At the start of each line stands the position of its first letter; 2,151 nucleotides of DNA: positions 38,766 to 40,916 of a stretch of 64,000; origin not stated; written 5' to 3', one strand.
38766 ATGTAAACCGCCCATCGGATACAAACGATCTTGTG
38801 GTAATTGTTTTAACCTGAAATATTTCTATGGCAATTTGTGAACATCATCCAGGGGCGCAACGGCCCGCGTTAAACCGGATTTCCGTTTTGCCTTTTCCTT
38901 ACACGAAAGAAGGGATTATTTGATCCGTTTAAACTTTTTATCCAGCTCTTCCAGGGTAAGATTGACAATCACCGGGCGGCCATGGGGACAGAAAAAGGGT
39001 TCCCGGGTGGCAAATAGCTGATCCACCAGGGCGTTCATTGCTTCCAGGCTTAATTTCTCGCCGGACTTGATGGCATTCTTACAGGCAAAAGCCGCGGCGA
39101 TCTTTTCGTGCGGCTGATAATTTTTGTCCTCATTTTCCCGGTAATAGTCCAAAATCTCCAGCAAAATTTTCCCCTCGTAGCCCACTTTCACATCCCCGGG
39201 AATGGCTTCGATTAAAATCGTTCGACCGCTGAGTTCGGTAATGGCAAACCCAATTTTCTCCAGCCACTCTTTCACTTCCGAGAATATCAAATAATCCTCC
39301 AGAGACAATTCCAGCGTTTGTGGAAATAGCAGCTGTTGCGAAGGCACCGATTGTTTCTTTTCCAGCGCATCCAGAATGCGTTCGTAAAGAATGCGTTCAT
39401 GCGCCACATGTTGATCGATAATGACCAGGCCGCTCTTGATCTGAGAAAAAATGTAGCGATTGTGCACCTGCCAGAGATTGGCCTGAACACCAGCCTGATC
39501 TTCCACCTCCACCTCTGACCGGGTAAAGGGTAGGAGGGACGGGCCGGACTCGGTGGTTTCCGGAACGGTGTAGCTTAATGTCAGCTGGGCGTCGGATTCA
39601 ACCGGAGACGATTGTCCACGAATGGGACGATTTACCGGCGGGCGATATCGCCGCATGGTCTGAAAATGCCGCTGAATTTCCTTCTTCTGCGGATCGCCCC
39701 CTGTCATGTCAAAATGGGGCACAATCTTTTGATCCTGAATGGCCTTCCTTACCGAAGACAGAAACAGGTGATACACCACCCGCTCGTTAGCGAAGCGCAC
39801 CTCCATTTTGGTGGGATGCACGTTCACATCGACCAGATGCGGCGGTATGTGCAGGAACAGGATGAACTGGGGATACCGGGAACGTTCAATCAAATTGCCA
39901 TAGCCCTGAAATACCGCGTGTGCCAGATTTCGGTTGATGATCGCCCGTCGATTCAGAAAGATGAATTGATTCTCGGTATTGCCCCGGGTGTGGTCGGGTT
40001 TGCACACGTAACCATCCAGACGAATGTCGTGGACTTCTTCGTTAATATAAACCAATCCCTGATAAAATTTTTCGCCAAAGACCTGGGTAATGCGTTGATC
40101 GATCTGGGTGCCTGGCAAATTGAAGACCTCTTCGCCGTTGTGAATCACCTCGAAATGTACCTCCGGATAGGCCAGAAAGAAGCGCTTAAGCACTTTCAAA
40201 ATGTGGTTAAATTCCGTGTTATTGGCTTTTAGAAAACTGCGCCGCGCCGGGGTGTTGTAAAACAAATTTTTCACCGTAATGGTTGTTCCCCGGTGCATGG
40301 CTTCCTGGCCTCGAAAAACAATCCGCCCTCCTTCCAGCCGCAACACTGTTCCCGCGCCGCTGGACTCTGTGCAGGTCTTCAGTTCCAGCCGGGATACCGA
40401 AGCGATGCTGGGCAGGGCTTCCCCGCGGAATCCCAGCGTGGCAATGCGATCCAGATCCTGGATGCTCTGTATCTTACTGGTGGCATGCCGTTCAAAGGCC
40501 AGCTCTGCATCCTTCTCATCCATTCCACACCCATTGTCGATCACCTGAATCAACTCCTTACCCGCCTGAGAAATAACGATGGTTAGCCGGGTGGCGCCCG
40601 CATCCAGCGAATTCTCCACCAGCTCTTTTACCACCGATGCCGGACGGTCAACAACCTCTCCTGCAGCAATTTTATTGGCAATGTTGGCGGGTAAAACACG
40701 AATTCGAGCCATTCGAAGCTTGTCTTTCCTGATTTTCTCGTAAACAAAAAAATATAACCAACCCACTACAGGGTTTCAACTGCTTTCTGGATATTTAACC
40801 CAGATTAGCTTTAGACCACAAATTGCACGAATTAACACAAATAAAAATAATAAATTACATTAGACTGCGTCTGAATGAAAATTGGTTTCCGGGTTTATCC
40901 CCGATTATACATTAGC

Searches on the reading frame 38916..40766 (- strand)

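Call 67: search_protein_families(library=pfam, proteins=[window:38916-40766:-], max_evalue=0.001)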
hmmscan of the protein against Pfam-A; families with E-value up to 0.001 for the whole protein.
window:38916-40766:- (616 aa): 4 families
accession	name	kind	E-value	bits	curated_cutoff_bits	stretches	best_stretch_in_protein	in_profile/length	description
PF01119.25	DNA_mis_repair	-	4.4e-36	123.6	26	1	226-343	1-118/119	DNA mismatch repair protein, C-terminal domain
PF08676.16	MutL_C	-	4.7e-35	120.8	25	1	432-572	2-142/142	MutL C terminal dimerisation domain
PF13589.12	HATPase_c_3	-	2.2e-10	41.1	25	1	43-132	4-93/137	Histidine kinase-, DNA gyrase B-, and HSP90-like ATPase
PF02518.31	HATPase_c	-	3.1e-09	37.7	26.4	1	40-101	4-64/111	Histidine kinase-, DNA gyrase B-, and HSP90-like ATPase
